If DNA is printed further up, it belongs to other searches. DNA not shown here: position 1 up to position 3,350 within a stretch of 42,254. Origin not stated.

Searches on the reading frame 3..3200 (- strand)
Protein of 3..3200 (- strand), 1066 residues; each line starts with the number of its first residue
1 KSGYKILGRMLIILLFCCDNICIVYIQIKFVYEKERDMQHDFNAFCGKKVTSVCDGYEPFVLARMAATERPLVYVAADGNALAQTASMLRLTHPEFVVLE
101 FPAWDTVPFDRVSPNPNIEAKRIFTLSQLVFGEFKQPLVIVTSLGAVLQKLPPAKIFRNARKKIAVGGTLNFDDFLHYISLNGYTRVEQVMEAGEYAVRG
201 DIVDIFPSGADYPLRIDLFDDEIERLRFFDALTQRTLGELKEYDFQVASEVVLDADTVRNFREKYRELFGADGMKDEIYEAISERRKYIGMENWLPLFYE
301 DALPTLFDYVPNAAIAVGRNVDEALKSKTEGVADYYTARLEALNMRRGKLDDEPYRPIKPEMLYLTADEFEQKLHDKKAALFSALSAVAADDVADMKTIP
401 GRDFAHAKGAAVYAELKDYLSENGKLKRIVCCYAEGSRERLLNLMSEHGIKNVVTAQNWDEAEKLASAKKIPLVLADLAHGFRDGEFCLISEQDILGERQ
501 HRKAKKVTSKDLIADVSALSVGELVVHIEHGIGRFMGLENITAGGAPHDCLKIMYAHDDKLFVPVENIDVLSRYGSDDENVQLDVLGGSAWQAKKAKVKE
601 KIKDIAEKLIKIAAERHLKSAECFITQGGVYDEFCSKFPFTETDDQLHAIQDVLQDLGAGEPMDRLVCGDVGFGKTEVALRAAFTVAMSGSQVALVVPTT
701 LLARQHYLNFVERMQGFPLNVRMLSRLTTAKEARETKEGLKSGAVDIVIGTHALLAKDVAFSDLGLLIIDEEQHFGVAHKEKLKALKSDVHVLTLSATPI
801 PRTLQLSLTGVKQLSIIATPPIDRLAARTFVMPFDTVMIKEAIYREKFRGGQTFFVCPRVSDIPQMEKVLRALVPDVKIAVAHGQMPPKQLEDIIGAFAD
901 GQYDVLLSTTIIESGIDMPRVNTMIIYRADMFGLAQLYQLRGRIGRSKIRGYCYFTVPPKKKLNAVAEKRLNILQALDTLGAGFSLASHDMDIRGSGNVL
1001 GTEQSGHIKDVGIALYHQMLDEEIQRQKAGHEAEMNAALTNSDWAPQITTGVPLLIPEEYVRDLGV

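Call 92: search_protein_families(library=pfam, proteins=[window:3-3200:-], max_evalue=0.01)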
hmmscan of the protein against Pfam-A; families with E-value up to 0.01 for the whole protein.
window:3-3200:- (1066 aa): 8 families
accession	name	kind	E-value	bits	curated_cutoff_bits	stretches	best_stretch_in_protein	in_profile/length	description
PF00270.35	DEAD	-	7e-26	91.4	26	1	643-804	1-164/167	DEAD/DEAH box helicase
PF17757.6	UvrB_inter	-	4.6e-23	81.6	22.9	1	164-246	3-86/91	UvrB interaction domain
PF00271.37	Helicase_C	-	2.2e-22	79.8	23.5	1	842-947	9-109/110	Helicase conserved C-terminal domain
PF02559.22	CarD_TRCF_RID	-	8.7e-20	71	23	1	519-574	1-56/57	CarD-like/TRCF RID domain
PF04851.21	ResIII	-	7e-08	33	22.5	1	644-799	6-162/164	Type III restriction enzyme, res subunit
PF21132.2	MFD_D3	-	3.6e-07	30.5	21.8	1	428-494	9-72/73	MFD, D3 domain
PF19833.4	RecG_dom3_C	-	0.0057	17.1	26.8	0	983-1014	4-35/87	ATP-dependent DNA helicase RecG, domain 3, C-terminal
PF22590.2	Cas3-like_C_2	-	0.0075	17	27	0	850-947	2-104/106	CRISPR-associated nuclease/helicase Cas3, C-terminal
